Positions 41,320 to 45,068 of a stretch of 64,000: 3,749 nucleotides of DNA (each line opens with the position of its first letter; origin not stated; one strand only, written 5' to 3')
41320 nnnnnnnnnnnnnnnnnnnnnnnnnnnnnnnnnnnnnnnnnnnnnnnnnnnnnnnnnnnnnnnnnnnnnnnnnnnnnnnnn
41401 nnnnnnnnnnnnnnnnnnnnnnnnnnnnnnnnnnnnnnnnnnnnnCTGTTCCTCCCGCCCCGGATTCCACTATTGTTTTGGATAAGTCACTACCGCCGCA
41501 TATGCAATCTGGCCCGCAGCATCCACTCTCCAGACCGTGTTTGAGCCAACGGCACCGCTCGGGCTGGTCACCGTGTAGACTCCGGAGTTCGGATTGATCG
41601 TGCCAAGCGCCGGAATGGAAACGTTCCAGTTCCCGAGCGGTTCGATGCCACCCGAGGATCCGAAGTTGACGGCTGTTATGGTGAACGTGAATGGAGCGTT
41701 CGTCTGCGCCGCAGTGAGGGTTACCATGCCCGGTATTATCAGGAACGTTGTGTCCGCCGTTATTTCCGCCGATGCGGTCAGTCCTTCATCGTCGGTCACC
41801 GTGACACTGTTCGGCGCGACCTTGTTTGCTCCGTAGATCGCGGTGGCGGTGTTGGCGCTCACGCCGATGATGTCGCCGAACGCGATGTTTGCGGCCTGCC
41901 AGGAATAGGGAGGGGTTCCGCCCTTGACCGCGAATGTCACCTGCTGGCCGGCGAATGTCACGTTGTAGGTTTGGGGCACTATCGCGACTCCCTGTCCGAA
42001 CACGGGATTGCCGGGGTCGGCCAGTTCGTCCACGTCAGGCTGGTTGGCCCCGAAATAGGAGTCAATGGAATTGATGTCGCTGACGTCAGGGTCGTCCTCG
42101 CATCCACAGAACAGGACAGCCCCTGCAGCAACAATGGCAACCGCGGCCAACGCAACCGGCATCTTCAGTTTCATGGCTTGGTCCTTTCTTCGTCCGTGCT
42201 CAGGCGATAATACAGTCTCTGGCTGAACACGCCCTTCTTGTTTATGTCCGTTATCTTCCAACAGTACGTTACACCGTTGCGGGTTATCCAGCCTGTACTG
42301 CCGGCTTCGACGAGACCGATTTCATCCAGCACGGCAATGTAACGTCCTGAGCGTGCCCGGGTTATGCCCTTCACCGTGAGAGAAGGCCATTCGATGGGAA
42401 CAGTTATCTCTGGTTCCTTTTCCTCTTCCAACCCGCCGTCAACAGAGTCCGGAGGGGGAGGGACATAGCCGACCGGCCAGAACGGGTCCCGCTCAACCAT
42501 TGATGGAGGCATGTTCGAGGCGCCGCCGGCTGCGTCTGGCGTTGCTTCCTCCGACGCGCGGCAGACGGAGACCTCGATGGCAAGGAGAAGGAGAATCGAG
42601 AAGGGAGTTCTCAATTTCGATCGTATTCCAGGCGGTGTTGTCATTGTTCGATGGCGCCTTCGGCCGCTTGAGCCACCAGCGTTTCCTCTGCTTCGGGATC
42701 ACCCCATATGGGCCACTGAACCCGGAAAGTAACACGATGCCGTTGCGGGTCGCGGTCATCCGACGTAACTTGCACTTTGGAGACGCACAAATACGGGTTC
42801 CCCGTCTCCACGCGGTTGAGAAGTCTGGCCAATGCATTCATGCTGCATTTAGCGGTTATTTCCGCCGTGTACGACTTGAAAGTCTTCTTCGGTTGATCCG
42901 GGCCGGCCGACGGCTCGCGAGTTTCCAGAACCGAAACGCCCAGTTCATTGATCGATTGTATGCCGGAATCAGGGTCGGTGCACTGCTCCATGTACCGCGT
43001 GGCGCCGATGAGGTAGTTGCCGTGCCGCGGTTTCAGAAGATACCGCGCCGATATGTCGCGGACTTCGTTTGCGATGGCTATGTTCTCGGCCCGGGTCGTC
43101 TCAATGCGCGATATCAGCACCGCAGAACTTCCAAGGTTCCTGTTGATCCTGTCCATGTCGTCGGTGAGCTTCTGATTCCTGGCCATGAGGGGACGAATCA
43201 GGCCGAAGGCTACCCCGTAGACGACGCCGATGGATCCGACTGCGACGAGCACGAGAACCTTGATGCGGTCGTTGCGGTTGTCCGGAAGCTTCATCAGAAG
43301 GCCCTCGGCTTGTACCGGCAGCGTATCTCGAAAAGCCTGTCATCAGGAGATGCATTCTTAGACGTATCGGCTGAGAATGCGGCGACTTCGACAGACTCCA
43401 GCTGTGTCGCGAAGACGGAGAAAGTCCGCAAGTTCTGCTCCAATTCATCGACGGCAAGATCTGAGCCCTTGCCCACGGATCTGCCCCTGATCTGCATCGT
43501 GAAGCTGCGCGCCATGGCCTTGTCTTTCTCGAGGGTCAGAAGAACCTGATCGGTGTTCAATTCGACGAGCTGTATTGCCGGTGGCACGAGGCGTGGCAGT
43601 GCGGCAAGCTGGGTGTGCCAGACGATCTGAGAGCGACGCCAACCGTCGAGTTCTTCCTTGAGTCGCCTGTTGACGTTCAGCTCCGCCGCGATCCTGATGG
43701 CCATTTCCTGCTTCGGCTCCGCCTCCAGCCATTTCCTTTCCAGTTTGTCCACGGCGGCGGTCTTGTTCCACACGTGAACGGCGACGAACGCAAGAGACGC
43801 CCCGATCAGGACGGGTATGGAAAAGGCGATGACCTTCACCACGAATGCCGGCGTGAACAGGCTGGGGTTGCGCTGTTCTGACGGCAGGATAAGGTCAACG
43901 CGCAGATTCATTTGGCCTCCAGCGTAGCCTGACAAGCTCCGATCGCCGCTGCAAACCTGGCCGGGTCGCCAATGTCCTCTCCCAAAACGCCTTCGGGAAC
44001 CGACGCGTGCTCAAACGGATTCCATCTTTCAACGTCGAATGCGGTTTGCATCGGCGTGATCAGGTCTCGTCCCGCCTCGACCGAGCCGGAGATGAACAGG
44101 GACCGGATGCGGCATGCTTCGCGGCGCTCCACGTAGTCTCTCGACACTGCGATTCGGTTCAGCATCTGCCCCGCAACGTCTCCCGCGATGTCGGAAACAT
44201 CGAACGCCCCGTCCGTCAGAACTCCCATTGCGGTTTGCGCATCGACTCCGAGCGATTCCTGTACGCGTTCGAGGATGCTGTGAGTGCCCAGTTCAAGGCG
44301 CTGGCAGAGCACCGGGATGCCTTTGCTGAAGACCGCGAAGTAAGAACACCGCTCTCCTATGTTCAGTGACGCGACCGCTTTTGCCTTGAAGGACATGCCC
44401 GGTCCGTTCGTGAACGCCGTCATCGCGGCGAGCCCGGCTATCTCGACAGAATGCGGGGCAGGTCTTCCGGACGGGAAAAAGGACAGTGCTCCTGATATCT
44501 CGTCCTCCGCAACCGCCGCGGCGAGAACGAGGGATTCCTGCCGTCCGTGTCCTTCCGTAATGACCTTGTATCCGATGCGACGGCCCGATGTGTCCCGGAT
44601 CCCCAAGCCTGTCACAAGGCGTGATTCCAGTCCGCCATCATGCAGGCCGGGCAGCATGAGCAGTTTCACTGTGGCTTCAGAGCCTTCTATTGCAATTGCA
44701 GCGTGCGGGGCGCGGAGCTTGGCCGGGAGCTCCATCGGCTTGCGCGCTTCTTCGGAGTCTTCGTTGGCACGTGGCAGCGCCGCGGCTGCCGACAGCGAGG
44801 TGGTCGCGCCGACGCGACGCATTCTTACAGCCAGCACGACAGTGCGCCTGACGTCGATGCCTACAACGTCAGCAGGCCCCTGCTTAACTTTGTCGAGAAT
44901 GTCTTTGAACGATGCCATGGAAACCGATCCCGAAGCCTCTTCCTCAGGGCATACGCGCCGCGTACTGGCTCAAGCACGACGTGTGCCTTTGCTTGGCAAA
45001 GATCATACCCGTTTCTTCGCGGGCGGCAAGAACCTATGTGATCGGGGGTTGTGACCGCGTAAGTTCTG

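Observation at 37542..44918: T4P assembly array extended by a lipoprotein, a hybrid-like histidine kinase and a Cys-motif membrane protein in one translationally coupled operon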

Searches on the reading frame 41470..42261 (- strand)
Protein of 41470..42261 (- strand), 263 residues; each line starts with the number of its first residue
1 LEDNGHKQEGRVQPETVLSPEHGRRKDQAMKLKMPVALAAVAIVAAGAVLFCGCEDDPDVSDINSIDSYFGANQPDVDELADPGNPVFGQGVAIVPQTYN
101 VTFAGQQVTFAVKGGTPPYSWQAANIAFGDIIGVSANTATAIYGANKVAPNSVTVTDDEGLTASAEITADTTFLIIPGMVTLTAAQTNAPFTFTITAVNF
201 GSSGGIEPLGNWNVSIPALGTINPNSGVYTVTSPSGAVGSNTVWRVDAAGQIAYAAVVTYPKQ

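Call 3: search_protein_families(library=pfam, proteins=[window:41470-42261:-], max_evalue=0.1)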
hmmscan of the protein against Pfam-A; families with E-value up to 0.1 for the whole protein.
window:41470-42261:- (263 aa): 0 families

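Call 4: search_protein_families(library=ncbifam, proteins=[window:41470-42261:-], max_evalue=0.1)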
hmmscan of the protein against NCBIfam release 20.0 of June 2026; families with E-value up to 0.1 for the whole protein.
window:41470-42261:- (263 aa): 0 families

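Call 45: find_homologous_proteins(query=window:41470-42174:-, max_evalue=0.001)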
Query window:41470-42174:- (234 aa): 4 proteins with E <= 0.001 among 3381 candidates.
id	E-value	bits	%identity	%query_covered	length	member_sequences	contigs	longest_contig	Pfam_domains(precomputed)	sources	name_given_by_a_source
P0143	1.0e-145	501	100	100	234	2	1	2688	-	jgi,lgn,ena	-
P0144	5.4e-32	129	39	91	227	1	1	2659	-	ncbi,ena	-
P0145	1.4e-11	62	32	97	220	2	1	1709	PF26182.1,PF06832.19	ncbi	-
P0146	4.6e-11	61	32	46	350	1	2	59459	PF06280.19,PF13573.13,PF17963.8,PF06832.19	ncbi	-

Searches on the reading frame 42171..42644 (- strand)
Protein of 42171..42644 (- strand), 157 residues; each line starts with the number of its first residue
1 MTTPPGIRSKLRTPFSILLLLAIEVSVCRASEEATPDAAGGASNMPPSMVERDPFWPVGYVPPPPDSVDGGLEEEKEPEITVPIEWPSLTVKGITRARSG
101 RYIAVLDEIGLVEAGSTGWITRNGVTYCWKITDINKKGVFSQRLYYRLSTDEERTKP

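Call 3: search_protein_families(library=pfam, proteins=[window:42171-42644:-], max_evalue=0.1)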
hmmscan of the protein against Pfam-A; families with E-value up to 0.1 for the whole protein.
window:42171-42644:- (157 aa): 0 families

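Call 4: search_protein_families(library=ncbifam, proteins=[window:42171-42644:-], max_evalue=0.1)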
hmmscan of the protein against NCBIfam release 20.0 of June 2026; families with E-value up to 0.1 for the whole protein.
window:42171-42644:- (157 aa): 0 families

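Call 68: search_solved_structures(query=A5, max_evalue=10)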
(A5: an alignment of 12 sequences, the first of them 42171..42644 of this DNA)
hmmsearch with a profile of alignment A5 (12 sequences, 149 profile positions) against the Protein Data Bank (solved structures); distinct sequences matched with E-value up to 10: 2.
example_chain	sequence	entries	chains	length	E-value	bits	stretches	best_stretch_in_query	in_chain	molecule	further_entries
11lx_Aa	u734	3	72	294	0.9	12.5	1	83-121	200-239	Virion structural protein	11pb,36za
2gu3_A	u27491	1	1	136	4.3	10.3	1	97-135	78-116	YpmB protein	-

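Call 70: search_protein_families(library=pfam, alignment_id=A5, max_evalue=1)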
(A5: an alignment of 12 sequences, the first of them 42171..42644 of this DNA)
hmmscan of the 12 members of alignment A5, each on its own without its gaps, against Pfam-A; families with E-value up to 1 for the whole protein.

A. member 1, window:42171-42644:- (157 aa): 0 families

B. families by the number of members that match (of 12 scanned): 1 family
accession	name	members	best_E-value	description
PF18929.5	DUF5678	1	0.28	Family of unknown function (DUF5678)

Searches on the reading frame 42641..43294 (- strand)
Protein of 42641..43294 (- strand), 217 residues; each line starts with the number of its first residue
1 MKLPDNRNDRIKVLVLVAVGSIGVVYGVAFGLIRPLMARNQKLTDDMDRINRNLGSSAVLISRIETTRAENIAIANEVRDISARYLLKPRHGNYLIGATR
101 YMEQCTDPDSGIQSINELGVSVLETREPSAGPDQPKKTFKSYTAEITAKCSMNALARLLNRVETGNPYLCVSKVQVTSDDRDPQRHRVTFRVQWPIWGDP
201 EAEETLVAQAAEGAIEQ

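Call 3: search_protein_families(library=pfam, proteins=[window:42641-43294:-], max_evalue=0.1)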
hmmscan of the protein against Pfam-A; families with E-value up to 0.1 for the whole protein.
window:42641-43294:- (217 aa): 2 families
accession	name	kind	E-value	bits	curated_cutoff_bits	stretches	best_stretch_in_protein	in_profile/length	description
PF10741.14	T2SSM_b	-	0.00019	21.7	21.7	1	132-179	41-88/111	Type II secretion system (T2SS), protein M subtype b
PF00708.24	Acylphosphatase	-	0.091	13.5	22.5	0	144-186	39-81/85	Acylphosphatase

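Call 4: search_protein_families(library=ncbifam, proteins=[window:42641-43294:-], max_evalue=0.1)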
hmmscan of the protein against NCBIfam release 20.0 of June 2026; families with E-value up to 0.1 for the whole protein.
window:42641-43294:- (217 aa): 3 families
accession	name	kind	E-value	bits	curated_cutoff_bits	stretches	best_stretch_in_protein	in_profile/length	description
NF040576.1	T2SS_GspM_XpsM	equivalog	3.5e-10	39.8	60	1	133-186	107-160/180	type II secretion system protein GspM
NF010995.0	PRK14420.1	equivalog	0.045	14.3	110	0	143-187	41-85/91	acylphosphatase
NF011012.0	PRK14440.1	equivalog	0.079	13.2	103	0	142-179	41-78/90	acylphosphatase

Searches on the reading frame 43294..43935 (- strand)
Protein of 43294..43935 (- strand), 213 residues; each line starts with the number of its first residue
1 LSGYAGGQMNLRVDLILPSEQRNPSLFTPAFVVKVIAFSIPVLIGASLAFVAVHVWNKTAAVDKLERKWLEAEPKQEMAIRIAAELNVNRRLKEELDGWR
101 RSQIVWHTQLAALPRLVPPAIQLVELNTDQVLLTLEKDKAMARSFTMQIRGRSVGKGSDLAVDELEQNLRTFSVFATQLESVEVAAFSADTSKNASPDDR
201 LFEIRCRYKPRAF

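Call 3: search_protein_families(library=pfam, proteins=[window:43294-43935:-], max_evalue=0.1)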
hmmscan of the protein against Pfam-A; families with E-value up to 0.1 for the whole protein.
window:43294-43935:- (213 aa): 0 families

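Call 4: search_protein_families(library=ncbifam, proteins=[window:43294-43935:-], max_evalue=0.1)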
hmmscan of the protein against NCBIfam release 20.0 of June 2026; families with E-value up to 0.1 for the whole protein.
window:43294-43935:- (213 aa): 0 families

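Call 67: search_solved_structures(query=A4, max_evalue=10)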
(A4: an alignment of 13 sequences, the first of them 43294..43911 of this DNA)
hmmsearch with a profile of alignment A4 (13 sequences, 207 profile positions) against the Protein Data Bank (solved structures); distinct sequences matched with E-value up to 10: 7.
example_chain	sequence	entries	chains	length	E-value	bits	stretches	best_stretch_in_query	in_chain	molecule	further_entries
9ipy_R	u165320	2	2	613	0.21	14.6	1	26-88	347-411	C3a anaphylatoxin chemotactic receptor,Soluble cytochrome b562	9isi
7dfp_A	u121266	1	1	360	0.31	14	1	28-88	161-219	D(2) dopamine receptor,Soluble cytochrome b562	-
8jj8_F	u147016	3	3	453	0.45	13.5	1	28-88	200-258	Beta-2 adrenergic receptor,Soluble cytochrome b562 | Beta-2 adrenergic receptor,Beta-2 adrenergic receptor,Soluble cytochrome b562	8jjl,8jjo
7tuy_R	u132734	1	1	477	1.1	12.2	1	33-88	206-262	G-protein coupled receptor 183,Soluble cytochrome b562 fusion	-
9l9o_A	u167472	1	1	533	1.1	12.2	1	30-88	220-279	Melatonin-related receptor,Soluble cytochrome b562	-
2xny_M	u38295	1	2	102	1.2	12.1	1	55-103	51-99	M PROTEIN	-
9iqv_B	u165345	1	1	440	2.7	11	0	29-88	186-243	Alpha-1A adrenergic receptor,Soluble cytochrome b562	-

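Call 69: search_protein_families(library=pfam, alignment_id=A4, max_evalue=1)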
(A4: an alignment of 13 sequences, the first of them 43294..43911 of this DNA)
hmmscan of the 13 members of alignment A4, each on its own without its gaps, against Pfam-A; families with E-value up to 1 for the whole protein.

A. member 1, window:43294-43911:- (205 aa): 0 families

B. families by the number of members that match (of 13 scanned): 8 families
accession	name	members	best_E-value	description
PF05137.18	PilN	4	0.001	Fimbrial assembly protein (PilN)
PF03176.21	MMPL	1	0.006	MMPL family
PF16576.10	HlyD_D23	1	0.034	Barrel-sandwich domain of CusB or HlyD membrane-fusion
PF01284.28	MARVEL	1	0.046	Membrane-associating domain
PF04030.19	ALO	1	0.093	D-arabinono-1,4-lactone oxidase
PF11857.13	DUF3377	1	0.096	Domain of unknown function (DUF3377)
PF25770.1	CC_CEP63-bind_CEP152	1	0.13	CEP152, CEP63 binding coiled coil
PF23950.1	MLLE_2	1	0.18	MLLE-related domain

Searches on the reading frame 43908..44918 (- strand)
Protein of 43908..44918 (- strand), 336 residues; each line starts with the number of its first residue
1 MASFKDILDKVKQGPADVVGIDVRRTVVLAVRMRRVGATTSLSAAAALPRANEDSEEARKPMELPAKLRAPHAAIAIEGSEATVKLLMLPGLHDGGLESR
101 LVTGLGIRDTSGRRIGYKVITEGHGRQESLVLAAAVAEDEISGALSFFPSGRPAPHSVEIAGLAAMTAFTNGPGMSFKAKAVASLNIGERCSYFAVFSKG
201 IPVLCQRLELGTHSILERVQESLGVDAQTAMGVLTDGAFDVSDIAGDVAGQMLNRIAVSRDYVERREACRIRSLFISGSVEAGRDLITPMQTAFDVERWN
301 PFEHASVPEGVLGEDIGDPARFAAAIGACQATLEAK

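Call 3: search_protein_families(library=pfam, proteins=[window:43908-44918:-], max_evalue=0.1)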
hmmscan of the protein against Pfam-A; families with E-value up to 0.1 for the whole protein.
window:43908-44918:- (336 aa): 0 families

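Call 4: search_protein_families(library=ncbifam, proteins=[window:43908-44918:-], max_evalue=0.1)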
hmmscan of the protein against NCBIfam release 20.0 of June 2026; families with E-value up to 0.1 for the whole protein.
window:43908-44918:- (336 aa): 1 family
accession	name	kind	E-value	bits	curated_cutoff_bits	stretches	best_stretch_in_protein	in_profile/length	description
TIGR01175.1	pilM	subfamily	1.7e-05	24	133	1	18-305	5-319/348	type IV pilus assembly protein PilM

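Call 89: search_solved_structures(query=window:43908-44918:-, max_evalue=0.01)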
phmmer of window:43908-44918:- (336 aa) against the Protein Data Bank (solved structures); distinct sequences matched with E-value up to 0.01: 0.
